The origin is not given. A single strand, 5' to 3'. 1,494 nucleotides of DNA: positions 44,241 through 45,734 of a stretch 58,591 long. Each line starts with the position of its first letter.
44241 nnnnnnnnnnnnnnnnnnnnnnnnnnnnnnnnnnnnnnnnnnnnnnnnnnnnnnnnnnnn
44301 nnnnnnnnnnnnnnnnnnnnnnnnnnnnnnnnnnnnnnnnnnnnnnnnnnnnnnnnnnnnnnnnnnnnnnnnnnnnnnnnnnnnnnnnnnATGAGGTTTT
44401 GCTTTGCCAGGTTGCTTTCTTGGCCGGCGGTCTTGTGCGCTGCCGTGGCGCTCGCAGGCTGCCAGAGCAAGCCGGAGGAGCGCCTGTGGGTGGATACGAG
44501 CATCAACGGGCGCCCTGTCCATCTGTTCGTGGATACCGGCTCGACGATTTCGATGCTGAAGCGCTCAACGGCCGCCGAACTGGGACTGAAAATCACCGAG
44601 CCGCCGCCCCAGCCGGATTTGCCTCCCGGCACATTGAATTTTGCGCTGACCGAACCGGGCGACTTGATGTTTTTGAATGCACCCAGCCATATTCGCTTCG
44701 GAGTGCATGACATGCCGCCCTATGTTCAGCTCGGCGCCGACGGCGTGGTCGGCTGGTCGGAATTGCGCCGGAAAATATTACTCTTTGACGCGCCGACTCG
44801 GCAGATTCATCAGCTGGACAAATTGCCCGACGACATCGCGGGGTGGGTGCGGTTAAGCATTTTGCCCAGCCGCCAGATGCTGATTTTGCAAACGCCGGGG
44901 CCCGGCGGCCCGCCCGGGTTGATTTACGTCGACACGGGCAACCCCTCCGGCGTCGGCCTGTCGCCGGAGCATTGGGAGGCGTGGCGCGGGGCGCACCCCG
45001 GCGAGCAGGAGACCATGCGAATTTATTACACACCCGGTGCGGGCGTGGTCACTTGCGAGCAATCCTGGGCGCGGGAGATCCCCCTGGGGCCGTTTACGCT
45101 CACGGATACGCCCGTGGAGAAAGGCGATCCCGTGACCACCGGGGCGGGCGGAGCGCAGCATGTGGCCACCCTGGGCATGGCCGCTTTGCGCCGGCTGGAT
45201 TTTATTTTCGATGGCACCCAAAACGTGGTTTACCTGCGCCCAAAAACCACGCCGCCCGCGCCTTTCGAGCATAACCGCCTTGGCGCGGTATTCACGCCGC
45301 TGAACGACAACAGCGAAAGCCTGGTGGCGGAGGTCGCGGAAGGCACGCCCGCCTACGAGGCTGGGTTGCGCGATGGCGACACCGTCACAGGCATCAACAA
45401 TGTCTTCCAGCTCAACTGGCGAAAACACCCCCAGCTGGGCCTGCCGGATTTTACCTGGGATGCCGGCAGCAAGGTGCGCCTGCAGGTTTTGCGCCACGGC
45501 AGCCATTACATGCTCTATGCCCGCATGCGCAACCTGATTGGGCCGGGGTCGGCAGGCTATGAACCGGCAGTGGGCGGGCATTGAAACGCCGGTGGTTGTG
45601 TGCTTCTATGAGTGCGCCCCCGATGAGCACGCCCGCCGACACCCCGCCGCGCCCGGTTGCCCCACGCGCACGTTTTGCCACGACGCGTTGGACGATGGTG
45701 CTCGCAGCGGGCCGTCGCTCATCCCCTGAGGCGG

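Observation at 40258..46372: Ser/Thr kinase and ECF sigma factor bracketing two lipoprotein genes: candidate anti-sigma-less, phosphorylation-controlled envelope signalling module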

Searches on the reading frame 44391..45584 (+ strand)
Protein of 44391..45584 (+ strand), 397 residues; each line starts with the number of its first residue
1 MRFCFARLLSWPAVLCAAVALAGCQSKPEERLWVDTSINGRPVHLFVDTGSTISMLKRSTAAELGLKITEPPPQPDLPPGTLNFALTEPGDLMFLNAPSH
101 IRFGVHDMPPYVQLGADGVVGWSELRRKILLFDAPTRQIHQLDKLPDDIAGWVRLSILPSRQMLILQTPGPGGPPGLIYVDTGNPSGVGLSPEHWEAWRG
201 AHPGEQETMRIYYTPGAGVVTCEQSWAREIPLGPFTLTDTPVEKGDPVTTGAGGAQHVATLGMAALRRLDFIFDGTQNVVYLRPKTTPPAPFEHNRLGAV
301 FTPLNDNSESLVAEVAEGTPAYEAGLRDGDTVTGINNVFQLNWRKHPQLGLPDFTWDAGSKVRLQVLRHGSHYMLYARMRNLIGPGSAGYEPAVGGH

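Call 3: search_protein_families(library=pfam, proteins=[window:44391-45584:+], max_evalue=0.01)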
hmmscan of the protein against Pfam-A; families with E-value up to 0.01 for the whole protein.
window:44391-45584:+ (397 aa): 6 families
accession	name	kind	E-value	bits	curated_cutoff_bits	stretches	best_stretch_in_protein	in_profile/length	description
PF13650.11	Asp_protease_2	-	1.2e-10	42.4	24.3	1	34-71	1-38/90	Aspartyl protease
PF13975.11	gag-asp_proteas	-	1.3e-08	35.7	28.2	1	34-70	1-37/92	gag-polyprotein putative aspartyl protease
PF17820.7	PDZ_6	-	8.8e-07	29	27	1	312-338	2-28/54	PDZ domain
PF13180.12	PDZ_2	-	7.5e-06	26.6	27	1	297-370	3-71/80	PDZ domain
PF00595.29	PDZ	-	3.6e-05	24.5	23.2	1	293-364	8-78/81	PDZ domain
PF09668.16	Asp_protease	-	0.005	17.4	26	1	32-66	10-44/109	Aspartyl protease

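Call 4: search_protein_families(library=ncbifam, proteins=[window:44391-45584:+], max_evalue=0.01)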
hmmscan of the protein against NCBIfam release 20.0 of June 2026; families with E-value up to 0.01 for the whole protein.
window:44391-45584:+ (397 aa): 6 families
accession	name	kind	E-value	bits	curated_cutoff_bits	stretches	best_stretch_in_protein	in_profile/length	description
TIGR02281.1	clan_AA_DTGA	subfamily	9.6e-06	25.8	57.95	1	32-69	12-49/121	TIGR02281 family clan AA aspartic protease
TIGR02037.1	degP_htrA_DO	subfamily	1.5e-05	24.1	416.2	1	304-375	255-323/434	Do family serine endopeptidase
TIGR00225.1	prc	subfamily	0.00041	19.5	218.6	1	307-383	61-136/335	C-terminal processing peptidase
NF041199.1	trx7_PDZ_seleno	equivalog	0.0033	16.4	300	1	315-374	327-385/390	Trx7/PDZ domain-containing (seleno)protein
NF041521.1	HhoA_HhoB_HtrA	equivalog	0.0037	16.6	450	1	304-378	259-330/335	HhoA/HhoB/HtrA family serine endopeptidase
TIGR00054.1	TIGR00054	equivalog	0.0099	14.8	147.55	0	302-345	196-239/421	RIP metalloprotease RseP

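Call 35: find_related_loci(query=A2, collection=metagenome_contigs, flank=8000)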
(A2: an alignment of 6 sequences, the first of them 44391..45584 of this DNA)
Query A2 (397 aa) in metagenome_contigs; peptide patterns used: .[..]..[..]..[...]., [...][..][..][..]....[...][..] (x = any residue, [..] = any of these).
247 stretches matched a pattern; 20 encode a relative of the query (tblastn E <= 1e-3); 20 distinct loci.
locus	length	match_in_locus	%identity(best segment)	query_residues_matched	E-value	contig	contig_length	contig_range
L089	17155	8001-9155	76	13-397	0e+0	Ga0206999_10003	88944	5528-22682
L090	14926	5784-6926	51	15-395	7e-124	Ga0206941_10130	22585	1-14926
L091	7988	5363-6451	50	28-385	4e-114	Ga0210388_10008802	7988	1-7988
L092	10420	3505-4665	49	24-390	4e-112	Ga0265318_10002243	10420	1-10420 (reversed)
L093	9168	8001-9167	47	2-382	3e-107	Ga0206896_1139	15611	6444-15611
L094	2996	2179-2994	52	18-289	2e-85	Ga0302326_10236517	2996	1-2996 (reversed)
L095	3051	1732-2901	41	5-387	9e-85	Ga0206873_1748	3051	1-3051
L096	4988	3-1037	41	47-387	2e-73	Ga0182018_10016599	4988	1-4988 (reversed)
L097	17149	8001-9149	36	13-385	5e-71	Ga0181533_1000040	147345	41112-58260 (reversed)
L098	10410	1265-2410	36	15-393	8e-70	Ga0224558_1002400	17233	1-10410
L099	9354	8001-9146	36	15-393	8e-70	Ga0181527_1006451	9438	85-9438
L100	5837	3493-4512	38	16-347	9e-69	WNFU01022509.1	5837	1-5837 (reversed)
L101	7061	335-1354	38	16-347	9e-69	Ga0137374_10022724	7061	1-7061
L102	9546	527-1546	38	16-347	1e-68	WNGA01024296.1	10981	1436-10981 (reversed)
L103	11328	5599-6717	34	29-395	4e-67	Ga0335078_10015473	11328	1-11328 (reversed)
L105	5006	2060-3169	34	29-395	6e-65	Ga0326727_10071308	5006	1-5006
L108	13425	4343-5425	48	28-385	7e-112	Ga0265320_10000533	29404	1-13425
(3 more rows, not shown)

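Call 61: search_solved_structures(query=A2, max_evalue=1)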
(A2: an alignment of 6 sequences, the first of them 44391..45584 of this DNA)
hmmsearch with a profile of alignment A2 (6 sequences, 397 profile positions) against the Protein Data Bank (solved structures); distinct sequences matched with E-value up to 1: 225 (the best 60 are shown).
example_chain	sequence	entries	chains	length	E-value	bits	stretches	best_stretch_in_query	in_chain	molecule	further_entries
22kg_A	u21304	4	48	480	7.7e-11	44.5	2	304-375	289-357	Probable periplasmic serine endoprotease DegP-like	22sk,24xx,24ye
3mh5_A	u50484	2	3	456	2.4e-10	42.9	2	304-380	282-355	Protease do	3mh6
3mh4_A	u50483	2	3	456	2.4e-10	42.9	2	304-380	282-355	Protease do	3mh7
6jjk_A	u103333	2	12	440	6.8e-10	41.4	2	304-380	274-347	Periplasmic serine endoprotease DegP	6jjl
3otp_A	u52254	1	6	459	6.8e-10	41.4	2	304-380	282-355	Protease do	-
2zle_A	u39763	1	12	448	7.1e-10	41.3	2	304-380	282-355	Protease do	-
1ky9_A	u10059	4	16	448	7.1e-10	41.3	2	304-380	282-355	PROTEASE DO | Periplasmic serine endoprotease DegP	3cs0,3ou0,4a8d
6jjo_A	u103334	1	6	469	8.1e-10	41.2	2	304-380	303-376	Periplasmic serine endoprotease DegP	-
4a8a_A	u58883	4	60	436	2.6e-09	39.5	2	305-379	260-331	PERIPLASMIC PH-DEPENDENT SERINE ENDOPROTEASE DEGQ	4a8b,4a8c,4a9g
8kic_D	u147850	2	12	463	3.1e-09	39.2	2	305-379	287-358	peptidase Do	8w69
3wkl_A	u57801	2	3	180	3.2e-09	39.2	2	310-372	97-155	Putative Zinc Metalloprotease AQ_1964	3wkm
9j82_A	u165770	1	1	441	3.5e-08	35.7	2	310-371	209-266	Putative zinc metalloprotease aq_1964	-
9j83_A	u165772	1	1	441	3.5e-08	35.7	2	310-371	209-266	Putative zinc metalloprotease aq_1964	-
7cqc_A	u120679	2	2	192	3.6e-08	35.7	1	310-372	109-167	Putative zinc metalloprotease aq_1964,PA14 from Podoplanin,Putative zinc metalloprotease a | Putative zinc metalloprotease aq_1964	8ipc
6icc_A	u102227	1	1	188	6.5e-08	34.9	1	310-372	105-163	PDZ tandem fragment with PA tag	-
9iy9_A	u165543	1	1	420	0.00049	22.1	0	32-90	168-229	Exported protein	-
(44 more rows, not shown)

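Call 63: find_homologous_proteins(query=window:44391-45584:+, max_evalue=0.00001)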
Query window:44391-45584:+ (397 aa): 86 proteins with E <= 0.00001 among 8000 candidates.
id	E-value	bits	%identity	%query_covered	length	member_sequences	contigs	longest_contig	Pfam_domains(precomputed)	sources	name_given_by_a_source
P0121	7.2e-261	883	100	95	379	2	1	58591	PF13650.12,PF17820.8,PF13180.13,PF13975.12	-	-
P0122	2.2e-188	645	71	96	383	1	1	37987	PF13650.12,PF17820.8,PF13975.12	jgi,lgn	-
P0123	4.1e-186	637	77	89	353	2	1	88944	PF17820.8,PF13180.13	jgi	-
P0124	9.1e-173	593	67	95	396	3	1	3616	PF13650.12,PF17820.8,PF00595.30,PF13180.13,PF13975.12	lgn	-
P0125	7.1e-167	574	65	95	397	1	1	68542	PF13650.12,PF17820.8,PF00595.30,PF13975.12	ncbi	-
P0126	1.6e-135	470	63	84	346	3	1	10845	PF13650.12,PF17820.8,PF00595.30,PF13180.13,PF13975.12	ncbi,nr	ncbi:MAG TPA: aspartyl protease family protein, partial [Opitutales bacterium]|nr:aspartyl protease 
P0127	6.9e-122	426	51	96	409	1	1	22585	PF13650.12,PF17820.8,PF13975.12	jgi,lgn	-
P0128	5.5e-120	419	50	97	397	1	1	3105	PF13650.12,PF17820.8,PF00595.30,PF13180.13,PF13975.12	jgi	jgi:hypothetical protein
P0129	9.7e-120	418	50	95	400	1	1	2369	PF13650.12,PF17820.8,PF00595.30,PF13180.13,PF13975.12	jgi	jgi:hypothetical protein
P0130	8.2e-116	405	51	96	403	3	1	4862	PF13650.12,PF17820.8,PF13975.12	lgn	-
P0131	1.0e-115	405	48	93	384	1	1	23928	PF13650.12,PF17820.8,PF00595.30,PF13180.13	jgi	jgi:hypothetical protein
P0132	1.1e-115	405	50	95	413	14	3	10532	PF13650.12,PF17820.8,PF13180.13,PF13975.12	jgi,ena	jgi:hypothetical protein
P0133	2.7e-115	404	49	98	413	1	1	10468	PF13650.12,PF17820.8,PF13180.13,PF13975.12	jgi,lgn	-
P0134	1.3e-114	402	51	95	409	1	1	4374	PF13650.12,PF17820.8,PF13975.12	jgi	jgi:hypothetical protein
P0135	6.5e-114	399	49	91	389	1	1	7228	PF13650.12,PF17820.8,PF00595.30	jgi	jgi:hypothetical protein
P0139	2.3e-110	388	51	90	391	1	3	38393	PF13650.12,PF17820.8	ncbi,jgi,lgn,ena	jgi:hypothetical protein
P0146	1.3e-100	355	47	96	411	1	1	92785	PF13650.12,PF17820.8,PF13975.12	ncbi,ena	-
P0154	5.5e-79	284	39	90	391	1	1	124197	PF13650.12,PF17820.8,PF13975.12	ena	-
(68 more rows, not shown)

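Call 64: find_encoding_contigs(protein=P0146, flank=8000, max_places=1)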
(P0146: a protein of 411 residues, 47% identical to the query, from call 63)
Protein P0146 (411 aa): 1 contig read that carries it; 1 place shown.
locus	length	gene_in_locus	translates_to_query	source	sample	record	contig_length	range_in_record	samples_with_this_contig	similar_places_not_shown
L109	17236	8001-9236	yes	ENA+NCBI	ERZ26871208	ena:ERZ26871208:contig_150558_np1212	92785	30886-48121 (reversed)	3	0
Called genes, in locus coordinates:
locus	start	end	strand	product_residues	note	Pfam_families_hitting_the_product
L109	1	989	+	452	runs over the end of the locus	-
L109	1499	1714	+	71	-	-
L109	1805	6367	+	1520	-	PF13396:PLDc_N (weak), PF00069:Pkinase, PF07714:PK_Tyr_Ser-Thr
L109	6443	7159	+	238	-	-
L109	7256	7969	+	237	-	PF13899:Thioredoxin_7, PF13098:Thioredoxin_2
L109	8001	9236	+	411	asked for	PF13650:Asp_protease_2 (weak), PF13975:gag-asp_proteas (weak), PF17820:PDZ_6 (weak)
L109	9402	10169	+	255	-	-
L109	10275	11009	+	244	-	-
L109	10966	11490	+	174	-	-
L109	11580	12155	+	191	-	-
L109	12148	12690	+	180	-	-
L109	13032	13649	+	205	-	-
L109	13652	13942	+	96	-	PF13601:HTH_34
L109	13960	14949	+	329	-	-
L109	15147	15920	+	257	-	PF04542:Sigma70_r2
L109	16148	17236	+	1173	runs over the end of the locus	PF00069:Pkinase, PF01636:APH (faint), PF07714:PK_Tyr_Ser-Thr, PF03109:ABC1 (weak), PF14531:Kinase-like (weak)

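Call 65: find_encoding_contigs(protein=P0139, flank=8000, max_places=1)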
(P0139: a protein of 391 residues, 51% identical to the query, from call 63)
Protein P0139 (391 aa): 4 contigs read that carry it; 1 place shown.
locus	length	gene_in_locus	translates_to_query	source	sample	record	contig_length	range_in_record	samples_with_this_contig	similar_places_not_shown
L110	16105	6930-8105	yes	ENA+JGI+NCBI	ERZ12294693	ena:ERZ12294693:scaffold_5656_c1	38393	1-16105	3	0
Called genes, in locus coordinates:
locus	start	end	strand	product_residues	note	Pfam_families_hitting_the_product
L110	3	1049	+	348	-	?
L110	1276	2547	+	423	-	PF00171:Aldedh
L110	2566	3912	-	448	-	PF03447:NAD_binding_3, PF00742:Homoserine_dh, PF13291:ACT_4 (weak), PF01842:ACT, PF22629:ACT_AHAS_ss (weak)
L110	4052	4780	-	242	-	-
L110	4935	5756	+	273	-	-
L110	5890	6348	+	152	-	PF01475:FUR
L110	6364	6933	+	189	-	PF03190:Thioredox_DsbH, PF13098:Thioredoxin_2, PF13899:Thioredoxin_7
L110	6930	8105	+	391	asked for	PF13650:Asp_protease_2 (faint), PF17820:PDZ_6 (weak)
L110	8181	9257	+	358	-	-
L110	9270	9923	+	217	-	PF04542:Sigma70_r2 (weak)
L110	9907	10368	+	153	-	-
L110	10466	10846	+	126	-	PF06094:GGACT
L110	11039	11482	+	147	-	-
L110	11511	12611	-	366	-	-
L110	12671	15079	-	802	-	PF04542:Sigma70_r2, PF04545:Sigma70_r4, PF08281:Sigma70_r4_2, PF00079:Serpin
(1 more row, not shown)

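Call 66: find_encoding_contigs(protein=P0154, flank=8000, max_places=1)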
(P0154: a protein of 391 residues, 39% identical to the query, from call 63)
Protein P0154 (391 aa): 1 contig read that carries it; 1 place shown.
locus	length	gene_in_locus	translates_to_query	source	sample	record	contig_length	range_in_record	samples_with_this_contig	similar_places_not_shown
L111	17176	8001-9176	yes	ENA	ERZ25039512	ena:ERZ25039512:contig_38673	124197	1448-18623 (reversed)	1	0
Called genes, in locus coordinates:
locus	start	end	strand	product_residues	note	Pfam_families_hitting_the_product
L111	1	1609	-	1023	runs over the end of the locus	PF10101:DUF2339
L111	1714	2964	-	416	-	PF04055:Radical_SAM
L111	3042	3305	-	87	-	-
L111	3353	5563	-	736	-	PF01564:Spermine_synth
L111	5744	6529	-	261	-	PF01875:Memo, PF01871:AMMECR1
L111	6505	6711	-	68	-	PF01875:Memo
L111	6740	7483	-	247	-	PF01875:Memo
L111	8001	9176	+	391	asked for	PF13650:Asp_protease_2, PF13975:gag-asp_proteas, PF17820:PDZ_6 (weak)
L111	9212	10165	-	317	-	-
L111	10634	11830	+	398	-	PF16257:UxaE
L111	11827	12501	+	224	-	PF02614:UxaC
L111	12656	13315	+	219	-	PF02614:UxaC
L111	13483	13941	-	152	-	-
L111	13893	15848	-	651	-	PF18582:HZS_alpha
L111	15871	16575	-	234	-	-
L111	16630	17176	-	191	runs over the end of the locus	-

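Call 74: predict_structure(alignment_id=A7)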
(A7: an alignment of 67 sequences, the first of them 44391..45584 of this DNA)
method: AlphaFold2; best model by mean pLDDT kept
length: 397 residues; sequences in the alignment: 67
mean_pLDDT: 93.3   pTM: 0.89
mean pLDDT of the five models: 93.3, 92.5, 92.2, 91.7, 91.6
residues with pLDDT >= 90: 345; 70-90: 28; 50-70: 20; < 50: 4
segments of 3 or more residues with pLDDT < 50: 1-3
pLDDT, mean of each block of 10 residues (from residue 1): 52 70 70 97 98 97 98 88 95 97 97 95 96 97 97 94 92 92 97 97 97 94 98 96 96 95 98 98 96 97 97 98 98 98 96 94 98 98 96 71
secondary structure, 60 per line:
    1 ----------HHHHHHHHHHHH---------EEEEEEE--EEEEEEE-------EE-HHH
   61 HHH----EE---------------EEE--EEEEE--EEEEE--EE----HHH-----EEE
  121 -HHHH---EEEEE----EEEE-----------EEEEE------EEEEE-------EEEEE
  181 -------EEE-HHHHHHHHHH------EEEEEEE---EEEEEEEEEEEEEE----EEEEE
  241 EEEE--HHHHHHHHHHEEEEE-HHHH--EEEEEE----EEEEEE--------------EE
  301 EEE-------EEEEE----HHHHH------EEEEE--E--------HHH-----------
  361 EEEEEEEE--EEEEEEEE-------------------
elements in order: H11-22 E32-38 E41-47 H58-63 E85-87 E90-94 E97-101 E118-120 H122-125 E129-133 E138-141 E153-157 E164-168 E176-180 E188-190 H192-201 E208-214 E218-231 E236-244 H247-256 E257-261 H263-266 E269-274 E279-284 E299-303 E311-315 H320-324 E331-335 E361-368 E371-378

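Call 77: fold_search(model_id=the predicted structure, library=pdb)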
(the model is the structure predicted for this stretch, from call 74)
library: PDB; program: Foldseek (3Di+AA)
matches with E <= 10: 1452; with E <= 0.001: 627
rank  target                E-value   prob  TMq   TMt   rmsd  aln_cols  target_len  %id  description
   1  9iy9                  1.4e-10  1.00  0.47  0.45   4.9       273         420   17  Crystal structure of a putative endopeptidase from Bacteroides fragilis (released 2025-08-06)
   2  1ibq_A                1.5e-07  1.00  0.39  0.47   7.7       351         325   10  ASPERGILLOPEPSIN FROM ASPERGILLUS PHOENICIS (released 2001-07-04)
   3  4eq0_A                3.5e-07  1.00  0.33  0.60   7.3       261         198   15  Crystal Structure of inactive single chain variant of HIV-1 Protease in Complex with the substrate p2-NC (released 2012-06-06)
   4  3vcm_B                4.1e-07  1.00  0.40  0.47  10.3       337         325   13  Crystal structure of human prorenin (released 2012-05-23)
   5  1qs8_A                6.8e-07  1.00  0.44  0.51   6.7       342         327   10  Crystal structure of the P. vivax aspartic proteinase plasmepsin complexed with the inhibitor pepstatin A (released 1999-07-07)
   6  4y6m_B                8.5e-07  1.00  0.42  0.49   9.6       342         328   10  Structure of plasmepsin II from Plasmodium falciparum complexed with inhibitor PG418 (released 2015-12-09)
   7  5kos_A                8.5e-07  1.00  0.41  0.48  10.0       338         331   13  Discovery of TAK-272: A Novel, Potent and Orally Active Renin In-hibitor (released 2016-11-16)
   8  4ep2_A                1.0e-06  1.00  0.33  0.60   7.3       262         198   13  Crystal Structure of inactive single chain wild-type HIV-1 Protease in Complex with the substrate RT-RH (released 2012-06-06)
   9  3kt2                  1.1e-06  1.00  0.34  0.62   7.2       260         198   14  Crystal Structure of N88D mutant HIV-1 Protease (released 2010-02-16)
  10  3qrv_A                1.4e-06  1.00  0.43  0.52   6.3       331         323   11  Crystal structure of plasmepsin I (PMI) from Plasmodium falciparum (released 2011-05-11)
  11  3cms                  1.4e-06  1.00  0.37  0.45  10.2       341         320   11  ENGINEERING ENZYME SUB-SITE SPECIFICITY: PREPARATION, KINETIC CHARACTERIZATION AND X-RAY ANALYSIS AT 2.0-ANGSTROMS RESOL (released 1992-10-15)
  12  4cms                  1.5e-06  1.00  0.36  0.43  10.1       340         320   11  X-RAY ANALYSES OF ASPARTIC PROTEINASES IV. STRUCTURE AND REFINEMENT AT 2.2 ANGSTROMS RESOLUTION OF BOVINE CHYMOSIN (released 1991-11-07)
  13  1fmu                  1.6e-06  1.00  0.40  0.48   9.8       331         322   14  STRUCTURE OF NATIVE PROTEINASE A IN P3221 SPACE GROUP. (released 2002-07-31)
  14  3hzc                  1.6e-06  1.00  0.32  0.56   8.0       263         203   12  Crystal structure of a chemically synthesized 203 amino acid 'covalent dimer' [Gly51;Aib51']HIV-1 protease molecule comp (released 2011-04-27)
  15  1cms                  1.6e-06  1.00  0.38  0.45  10.1       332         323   11  THE THREE-DIMENSIONAL STRUCTURE OF RECOMBINANT BOVINE CHYMOSIN AT 2.3 ANGSTROMS RESOLUTION (released 1990-01-15)
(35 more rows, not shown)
